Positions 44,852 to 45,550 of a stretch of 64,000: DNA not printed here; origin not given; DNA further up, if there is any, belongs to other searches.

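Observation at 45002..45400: Orphan MazF/PemK-like toxin gene without a recognisable antitoxin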

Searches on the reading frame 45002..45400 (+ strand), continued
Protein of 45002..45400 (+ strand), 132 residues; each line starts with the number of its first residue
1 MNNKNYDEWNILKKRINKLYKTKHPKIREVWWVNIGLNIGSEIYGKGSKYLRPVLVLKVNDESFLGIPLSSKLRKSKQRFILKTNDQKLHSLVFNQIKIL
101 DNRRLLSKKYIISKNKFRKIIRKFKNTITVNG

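Call 53: search_protein_families(library=pfam, proteins=[P0132, P0114, P0152, P0180, P0164, P0167, P0116, P0102, P0203, P0176], max_evalue=0.01)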
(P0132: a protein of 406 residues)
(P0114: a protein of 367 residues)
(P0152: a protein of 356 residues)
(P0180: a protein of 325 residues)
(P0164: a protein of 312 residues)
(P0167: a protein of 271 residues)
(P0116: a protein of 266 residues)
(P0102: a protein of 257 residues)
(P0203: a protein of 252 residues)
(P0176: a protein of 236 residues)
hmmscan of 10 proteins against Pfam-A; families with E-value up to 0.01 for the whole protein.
P0132 (406 aa): 2 families
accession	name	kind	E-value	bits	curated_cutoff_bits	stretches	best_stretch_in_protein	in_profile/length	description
PF01996.21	F420_ligase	-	5.4e-49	167.1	25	1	174-379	14-218/218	F420-0:Gamma-glutamyl ligase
PF02452.23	PemK_toxin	-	8.5e-09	36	23.1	1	29-126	4-106/109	PemK-like, MazF-like toxin of type II toxin-antitoxin system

P0114 (367 aa): 4 families
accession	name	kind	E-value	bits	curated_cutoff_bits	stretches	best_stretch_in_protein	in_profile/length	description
PF02348.25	CTP_transf_3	-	6.8e-32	111.5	22.6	1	4-211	1-171/217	Cytidylyltransferase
PF12804.13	NTP_transf_3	-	2.2e-05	25.1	27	1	8-137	4-124/160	MobA-like NTP transferase domain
PF02452.23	PemK_toxin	-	2.7e-05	24.8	23.1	1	251-352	2-108/109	PemK-like, MazF-like toxin of type II toxin-antitoxin system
PF04210.18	MtrG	-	0.0066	16.8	27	0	231-264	10-42/64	Tetrahydromethanopterin S-methyltransferase, subunit G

P0152 (356 aa): 2 families
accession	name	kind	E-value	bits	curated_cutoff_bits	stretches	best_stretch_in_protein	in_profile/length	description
PF04794.17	YdjC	-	1.8e-19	71.1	29.7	2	4-71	1-63/266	YdjC-like protein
PF02452.23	PemK_toxin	-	6.8e-07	29.9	23.1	1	241-341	2-108/109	PemK-like, MazF-like toxin of type II toxin-antitoxin system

P0180 (325 aa): 6 families
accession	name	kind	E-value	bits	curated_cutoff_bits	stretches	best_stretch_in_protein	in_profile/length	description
PF02075.23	RuvC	-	3e-36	125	22.2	1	174-321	1-146/148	Crossover junction endodeoxyribonuclease RuvC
PF02452.23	PemK_toxin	-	5.4e-11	43.1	23.1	1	34-135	2-108/109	PemK-like, MazF-like toxin of type II toxin-antitoxin system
PF16921.10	Tex_YqgF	-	0.003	18.4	27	0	173-237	2-61/126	Tex protein YqgF-like domain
PF04312.18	DUF460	-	0.0031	17.7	28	1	156-195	16-53/135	Protein of unknown function (DUF460)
PF03652.20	RuvX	-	0.0038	18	29.2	1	174-223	3-50/134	Holliday junction resolvase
PF07066.17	DUF3882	-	0.0051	17.2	22.1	1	196-258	28-93/162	Lactococcus phage M3 protein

P0164 (312 aa): 1 family
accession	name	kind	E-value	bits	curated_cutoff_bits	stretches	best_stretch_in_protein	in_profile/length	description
PF02452.23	PemK_toxin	-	2.6e-10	40.9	23.1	1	212-310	3-107/109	PemK-like, MazF-like toxin of type II toxin-antitoxin system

P0167 (271 aa): 5 families
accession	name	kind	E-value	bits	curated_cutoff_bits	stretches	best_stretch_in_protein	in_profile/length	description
PF13673.13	Acetyltransf_10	-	2.6e-16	60.2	23.6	1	45-142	31-126/128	Acetyltransferase (GNAT) domain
PF13508.13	Acetyltransf_7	-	1.4e-13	51.4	27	1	47-125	5-84/84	Acetyltransferase (GNAT) domain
PF02452.23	PemK_toxin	-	1.1e-12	48.5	23.1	1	169-271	3-109/109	PemK-like, MazF-like toxin of type II toxin-antitoxin system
PF00583.31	Acetyltransf_1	-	2.3e-12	47.6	20.7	1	41-123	29-116/116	Acetyltransferase (GNAT) family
PF14542.12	Acetyltransf_CG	-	0.0053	17.3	30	0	53-101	7-57/80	GCN5-related N-acetyl-transferase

P0116 (266 aa): 2 families
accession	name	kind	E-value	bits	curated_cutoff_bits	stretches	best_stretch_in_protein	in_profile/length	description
PF01467.32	CTP_transf_like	-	2e-15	57.6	21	1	15-121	8-131/133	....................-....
PF02452.23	PemK_toxin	-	7.2e-14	52.4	23.1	1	156-258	1-104/109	PemK-like, MazF-like toxin of type II toxin-antitoxin system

P0102 (257 aa): 1 family
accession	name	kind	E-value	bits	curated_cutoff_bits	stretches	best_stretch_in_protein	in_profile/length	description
PF02452.23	PemK_toxin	-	1.1e-06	29.2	23.1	1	153-252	4-108/109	PemK-like, MazF-like toxin of type II toxin-antitoxin system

P0203 (252 aa): 2 families
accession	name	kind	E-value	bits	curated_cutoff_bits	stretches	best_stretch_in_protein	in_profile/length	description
PF13310.11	Virulence_RhuM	-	3.9e-17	62.8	33.7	1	66-144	2-78/252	Virulence protein RhuM family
PF02452.23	PemK_toxin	-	5.1e-09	36.7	23.1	1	144-245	1-107/109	PemK-like, MazF-like toxin of type II toxin-antitoxin system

P0176 (236 aa): 2 families
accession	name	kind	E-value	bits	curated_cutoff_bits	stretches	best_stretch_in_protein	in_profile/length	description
PF02452.23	PemK_toxin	-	9.2e-10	39.1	23.1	1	130-235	3-109/109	PemK-like, MazF-like toxin of type II toxin-antitoxin system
PF19023.6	DUF5749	-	0.0097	16.4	28.2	0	151-194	17-58/78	Family of unknown function (DUF5749)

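Call 61: find_related_loci(query=A5, collection=metagenome_contigs, flank=1500)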
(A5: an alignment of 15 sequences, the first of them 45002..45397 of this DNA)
Query A5 (132 aa) in metagenome_contigs; peptide patterns used: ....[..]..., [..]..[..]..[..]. (x = any residue, [..] = any of these).
133 stretches matched a pattern; 3 encode a relative of the query (tblastn E <= 1e-3); 3 distinct loci.
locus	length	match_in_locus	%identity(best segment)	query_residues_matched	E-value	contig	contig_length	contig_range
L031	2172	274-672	66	1-132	6e-53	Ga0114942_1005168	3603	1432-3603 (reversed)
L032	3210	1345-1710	34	4-124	2e-15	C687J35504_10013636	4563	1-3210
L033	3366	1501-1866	34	4-124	3e-15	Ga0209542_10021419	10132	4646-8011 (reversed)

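Call 62: fold_search(model_id=the predicted structure, library=pdb)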
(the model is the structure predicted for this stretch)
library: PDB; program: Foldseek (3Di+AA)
matches with E <= 10: 688; with E <= 0.001: 75
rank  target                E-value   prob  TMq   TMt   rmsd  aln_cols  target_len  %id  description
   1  9g7k_B                2.8e-06  1.00  0.66  0.71   3.5       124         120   18  Staphylococcus aureus MazF in complex with Nanobody 12 (released 2024-07-31)
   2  4mzp_E                3.1e-06  1.00  0.64  0.76   3.3       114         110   18  MazF from S. aureus crystal form III, C2221, 2.7 A (released 2014-05-21)
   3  9g7k_A                3.5e-06  1.00  0.65  0.72   3.6       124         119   18  Staphylococcus aureus MazF in complex with Nanobody 12 (released 2024-07-31)
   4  4mzp_B                4.7e-06  1.00  0.64  0.72   3.3       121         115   20  MazF from S. aureus crystal form III, C2221, 2.7 A (released 2014-05-21)
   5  9g7k_E                5.5e-06  1.00  0.66  0.73   3.4       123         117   18  Staphylococcus aureus MazF in complex with Nanobody 12 (released 2024-07-31)
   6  4mzp_A                5.9e-06  1.00  0.63  0.72   3.5       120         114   20  MazF from S. aureus crystal form III, C2221, 2.7 A (released 2014-05-21)
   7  4mzp_C                7.8e-06  1.00  0.64  0.74   3.1       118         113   19  MazF from S. aureus crystal form III, C2221, 2.7 A (released 2014-05-21)
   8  4mdx_A                1.2e-05  1.00  0.67  0.76   2.8       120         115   18  Crystal structure of Bacillus subtilis MazF in complex with RNA (released 2013-10-23)
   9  9g48_A                1.3e-05  1.00  0.67  0.75   3.1       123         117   18  Staphylococcus aureus MazF in complex with Nanobody 6 (released 2024-07-24)
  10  6kyt_D                1.3e-05  1.00  0.63  0.69   4.5       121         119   18  The structure of the M. tb toxin MazEF-mt1 complex (released 2020-08-05)
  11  9g1y_B                1.4e-05  1.00  0.66  0.74   3.2       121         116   18  Staphycoccus aureus MazF in complex with Nabobody 3 (released 2024-07-24)
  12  2mf2_MODEL_1_A        1.5e-05  1.00  0.65  0.65   3.0       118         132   18  Structural and biophysical characterization of the mRNA interferase SaMazF from Staphylococcus aureus. (released 2014-05-21)
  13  6kyt_B                1.6e-05  1.00  0.62  0.68   4.6       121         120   17  The structure of the M. tb toxin MazEF-mt1 complex (released 2020-08-05)
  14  4mzm_C                1.7e-05  1.00  0.62  0.74   3.3       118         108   19  MazF from S. aureus crystal form I, P212121, 2.1 A (released 2014-05-28)
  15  6kyt_H                1.8e-05  1.00  0.66  0.73   3.6       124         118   17  The structure of the M. tb toxin MazEF-mt1 complex (released 2020-08-05)
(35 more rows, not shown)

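Call 80: search_solved_structures(query=A3, max_evalue=0.01, show_alignments=2)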
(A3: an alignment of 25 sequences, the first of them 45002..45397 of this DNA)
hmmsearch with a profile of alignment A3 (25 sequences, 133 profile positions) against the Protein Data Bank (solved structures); distinct sequences matched with E-value up to 0.01: 9.
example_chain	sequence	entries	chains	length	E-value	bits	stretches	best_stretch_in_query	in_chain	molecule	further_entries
4mdx_A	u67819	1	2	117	2.2e-07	34.2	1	24-126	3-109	mRNA interferase EndoA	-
1ne8_A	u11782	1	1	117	2.5e-07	34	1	25-126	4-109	conserved hypothetical protein YDCE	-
4me7_A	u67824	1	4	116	2.8e-07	33.9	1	25-126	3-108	mRNA interferase EndoA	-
2mf2_A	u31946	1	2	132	1.3e-06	31.7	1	39-126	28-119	mRNA interferase MazF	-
4mzm_A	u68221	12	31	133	1.4e-06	31.7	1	39-126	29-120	mRNA interferase MazF | MazF mRNA interferase | Endoribonuclease MazF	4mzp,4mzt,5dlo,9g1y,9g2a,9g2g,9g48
7bxy_A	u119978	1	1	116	1.5e-06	31.5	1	25-121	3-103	mRNA interferase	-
4hke_A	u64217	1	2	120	1.7e-06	31.4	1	25-121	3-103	Addiction module toxin component PemK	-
4of1_A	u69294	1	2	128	2.2e-06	31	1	51-126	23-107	mRNA interferase MazF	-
7ewi_C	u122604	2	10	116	0.00086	22.6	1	24-129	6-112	Endoribonuclease MazF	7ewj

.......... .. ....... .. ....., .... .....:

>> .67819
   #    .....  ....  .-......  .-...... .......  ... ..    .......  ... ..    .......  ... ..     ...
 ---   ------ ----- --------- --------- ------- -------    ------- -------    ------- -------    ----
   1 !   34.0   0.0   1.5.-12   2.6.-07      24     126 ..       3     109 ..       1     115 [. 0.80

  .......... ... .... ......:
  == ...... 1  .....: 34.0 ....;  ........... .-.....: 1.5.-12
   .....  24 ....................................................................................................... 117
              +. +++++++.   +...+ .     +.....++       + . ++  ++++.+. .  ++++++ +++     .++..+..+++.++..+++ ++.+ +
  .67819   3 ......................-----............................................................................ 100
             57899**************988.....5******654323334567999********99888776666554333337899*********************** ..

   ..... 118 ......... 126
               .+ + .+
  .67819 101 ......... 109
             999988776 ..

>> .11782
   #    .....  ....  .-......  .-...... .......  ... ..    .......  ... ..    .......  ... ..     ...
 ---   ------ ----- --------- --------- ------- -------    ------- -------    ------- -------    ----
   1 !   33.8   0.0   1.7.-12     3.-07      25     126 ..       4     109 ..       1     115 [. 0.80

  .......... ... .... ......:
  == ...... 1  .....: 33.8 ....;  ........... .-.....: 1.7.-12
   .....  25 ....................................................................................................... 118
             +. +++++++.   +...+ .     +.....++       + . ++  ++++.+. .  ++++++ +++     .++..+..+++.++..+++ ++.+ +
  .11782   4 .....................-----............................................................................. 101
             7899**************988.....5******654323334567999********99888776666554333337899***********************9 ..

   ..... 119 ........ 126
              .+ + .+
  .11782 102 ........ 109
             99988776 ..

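Call 81: search_protein_families(library=padloc, proteins=[window:45002-45397:+], max_evalue=0.1)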
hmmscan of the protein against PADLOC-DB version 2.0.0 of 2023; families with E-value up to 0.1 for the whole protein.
window:45002-45397:+ (132 aa): 0 families

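Call 82: search_protein_families(library=pfam, proteins=[L009:3-449:+, L007:3630-4151:-], max_evalue=1)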
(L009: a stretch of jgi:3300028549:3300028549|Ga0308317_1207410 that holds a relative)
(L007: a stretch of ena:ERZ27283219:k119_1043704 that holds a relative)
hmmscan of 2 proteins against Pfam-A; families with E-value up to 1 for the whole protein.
L009:3-449:+ (149 aa): 2 families
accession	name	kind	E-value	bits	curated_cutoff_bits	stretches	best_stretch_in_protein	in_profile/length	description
PF16363.11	GDP_Man_Dehyd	-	2.3e-36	126.4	27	1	1-123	219-332/332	GDP-mannose 4,6 dehydratase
PF01370.27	Epimerase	-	1.6e-05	24.9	20.9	1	1-30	207-240/240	NAD dependent epimerase/dehydratase family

L007:3630-4151:- (173 aa): 3 families
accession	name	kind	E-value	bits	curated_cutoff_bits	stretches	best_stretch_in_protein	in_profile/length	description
PF14407.11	Frankia_peptide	-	0.015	16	48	1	131-157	22-48/63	Ribosomally synthesized peptide prototyped by Frankia Franean1_4349.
PF08544.19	GHMP_kinases_C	-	0.062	14.1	21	1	123-165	8-51/85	GHMP kinases C terminal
PF22451.2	NirdL-like_HTH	-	0.37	10.9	27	1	48-69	22-43/47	Siroheme decarboxylase NirDL-like HTH domain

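Call 91: search_dna_similar(query=P0077, collection=plasmids, mode=protein, max_evalue=1e-8, max_rows=25, rows=spread)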
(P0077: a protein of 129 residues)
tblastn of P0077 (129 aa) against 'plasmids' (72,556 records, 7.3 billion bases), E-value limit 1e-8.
Records with a match: 15; places in all: 15; records where one place covers at least 80% of the query: 12.
Best place of each record, by identity: <60% 15.
By first word of the organism name: Campylobacter 7; Helicobacter 6; Nitratiruptor 2.
By predicted mobility (MOB-suite, as given by PLSDB): non-mobilizable 11; conjugative 4.
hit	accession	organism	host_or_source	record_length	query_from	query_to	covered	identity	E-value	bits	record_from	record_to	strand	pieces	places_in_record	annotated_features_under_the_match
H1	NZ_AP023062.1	Nitratiruptor sp. YY08-14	-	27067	4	129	98%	48.4%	2e-33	129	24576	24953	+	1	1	type II toxin-antitoxin system PemK/MazF family toxin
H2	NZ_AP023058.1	Nitratiruptor sp. YY08-10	-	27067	4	129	98%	48.4%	2e-33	129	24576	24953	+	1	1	type II toxin-antitoxin system PemK/MazF family toxin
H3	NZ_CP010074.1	Campylobacter jejuni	Homo sapiens,stool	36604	3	116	88%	45.7%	9e-22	96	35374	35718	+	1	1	type II toxin-antitoxin system PemK/MazF family toxin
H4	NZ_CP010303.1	Campylobacter jejuni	Homo sapiens,stool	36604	3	116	88%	45.7%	9e-22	96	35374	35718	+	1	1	type II toxin-antitoxin system PemK/MazF family toxin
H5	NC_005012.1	Campylobacter jejuni subsp. jejuni 81-176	-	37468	3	116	88%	45.7%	9e-22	96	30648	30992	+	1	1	type II toxin-antitoxin system PemK/MazF family toxin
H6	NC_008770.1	Campylobacter jejuni subsp. jejuni 81-176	-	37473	3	116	88%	45.7%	9e-22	96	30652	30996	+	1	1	type II toxin-antitoxin system PemK/MazF family toxin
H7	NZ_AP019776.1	Helicobacter suis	-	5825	2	125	96%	36.5%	3e-17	83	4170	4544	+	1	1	type II toxin-antitoxin system PemK/MazF family toxin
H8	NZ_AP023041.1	Helicobacter suis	Homo sapiens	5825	2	125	96%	36.5%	3e-17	83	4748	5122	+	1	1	type II toxin-antitoxin system PemK/MazF family toxin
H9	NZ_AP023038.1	Helicobacter suis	Sus scrofa domesticus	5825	2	125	96%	36.5%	3e-17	83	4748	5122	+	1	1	type II toxin-antitoxin system PemK/MazF family toxin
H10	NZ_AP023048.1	Helicobacter suis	Homo sapiens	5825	2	125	96%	36.5%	3e-17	83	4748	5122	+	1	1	type II toxin-antitoxin system PemK/MazF family toxin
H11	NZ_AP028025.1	Helicobacter sp. NHP21005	Felis catus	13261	4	124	94%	35.0%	3e-16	80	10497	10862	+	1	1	type II toxin-antitoxin system PemK/MazF family toxin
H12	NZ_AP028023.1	Helicobacter sp. NHP21005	Felis catus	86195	4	124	94%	34.1%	6e-15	77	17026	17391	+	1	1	type II toxin-antitoxin system PemK/MazF family toxin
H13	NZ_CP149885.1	Campylobacter coli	Chicken,cell culture,liver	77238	26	123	76%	41.0%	4e-15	77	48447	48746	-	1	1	type II toxin-antitoxin system PemK/MazF family toxin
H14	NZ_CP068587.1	Campylobacter coli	culture,anal swab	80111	26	123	76%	41.0%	4e-15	77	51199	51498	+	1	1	type II toxin-antitoxin system PemK/MazF family toxin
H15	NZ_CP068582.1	Campylobacter coli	culture,anal swab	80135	26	123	76%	41.0%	4e-15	77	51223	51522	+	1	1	type II toxin-antitoxin system PemK/MazF family toxin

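Call 93: get_annotated_region(hit=H5, flank=1500)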
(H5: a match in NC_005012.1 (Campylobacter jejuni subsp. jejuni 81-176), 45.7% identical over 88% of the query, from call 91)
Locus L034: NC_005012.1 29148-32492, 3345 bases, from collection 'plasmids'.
description: Campylobacter jejuni subsp. jejuni 81-176 plasmid pVir, complete sequence
organism: Campylobacter jejuni subsp. jejuni 81-176 (NCBI taxid 354242)
taxonomy: Bacteria; Campylobacterota; Epsilonproteobacteria; Campylobacterales; Campylobacteraceae; Campylobacter; Campylobacter jejuni; Campylobacter jejuni subsp. jejuni 81-176
host: -; source: -; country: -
typing (MOB-suite, as given by PLSDB): conjugative; replicon rep_cluster_1502; relaxase MOBP; mating-pair formation MPF_T
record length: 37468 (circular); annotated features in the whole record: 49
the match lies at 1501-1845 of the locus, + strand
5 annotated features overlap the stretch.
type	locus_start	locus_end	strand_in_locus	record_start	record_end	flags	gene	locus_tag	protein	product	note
CDS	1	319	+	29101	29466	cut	-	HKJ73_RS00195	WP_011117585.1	hypothetical protein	-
CDS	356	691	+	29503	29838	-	-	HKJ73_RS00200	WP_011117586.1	hypothetical protein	-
CDS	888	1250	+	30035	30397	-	-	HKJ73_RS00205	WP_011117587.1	hypothetical protein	-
CDS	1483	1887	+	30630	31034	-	-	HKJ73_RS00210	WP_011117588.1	type II toxin-antitoxin system PemK/MazF family toxin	-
CDS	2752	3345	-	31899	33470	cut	-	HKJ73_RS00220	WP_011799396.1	relaxase/mobilization nuclease domain-containing protein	-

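Call 115: find_encoding_contigs(protein=P0001, flank=2500, max_places=3)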
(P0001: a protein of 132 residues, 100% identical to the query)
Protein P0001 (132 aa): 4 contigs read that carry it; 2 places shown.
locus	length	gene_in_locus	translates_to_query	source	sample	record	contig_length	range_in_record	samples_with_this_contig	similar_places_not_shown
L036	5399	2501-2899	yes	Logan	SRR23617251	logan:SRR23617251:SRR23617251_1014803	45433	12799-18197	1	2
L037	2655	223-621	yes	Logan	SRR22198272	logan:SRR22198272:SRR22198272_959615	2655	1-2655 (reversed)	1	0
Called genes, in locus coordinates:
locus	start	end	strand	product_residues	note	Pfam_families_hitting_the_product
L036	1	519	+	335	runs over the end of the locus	PF01207:Dus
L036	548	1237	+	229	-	-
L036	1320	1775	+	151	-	PF01878:EVE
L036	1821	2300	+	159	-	-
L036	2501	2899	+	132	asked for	PF02452:PemK_toxin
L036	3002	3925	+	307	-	PF05496:RuvB_N, PF13177:DNA_pol3_delta2 (weak), PF13173:AAA_14 (faint), PF13401:AAA_22 (faint), PF00004:AAA, PF13177:DNA_pol3_delta2, PF22608:DNAX_ATPase_lid (faint)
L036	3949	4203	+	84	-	-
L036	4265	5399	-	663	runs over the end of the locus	PF00753:Lactamase_B, PF12706:Lactamase_B_2 (weak), PF22505:RNase_J_b_CASP, PF17770:RNase_J_C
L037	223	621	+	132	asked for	PF02452:PemK_toxin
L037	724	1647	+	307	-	PF05496:RuvB_N, PF13177:DNA_pol3_delta2 (weak), PF13173:AAA_14 (faint), PF13401:AAA_22 (faint), PF00004:AAA, PF13177:DNA_pol3_delta2, PF22608:DNAX_ATPase_lid (faint)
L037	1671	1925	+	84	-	-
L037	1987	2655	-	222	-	?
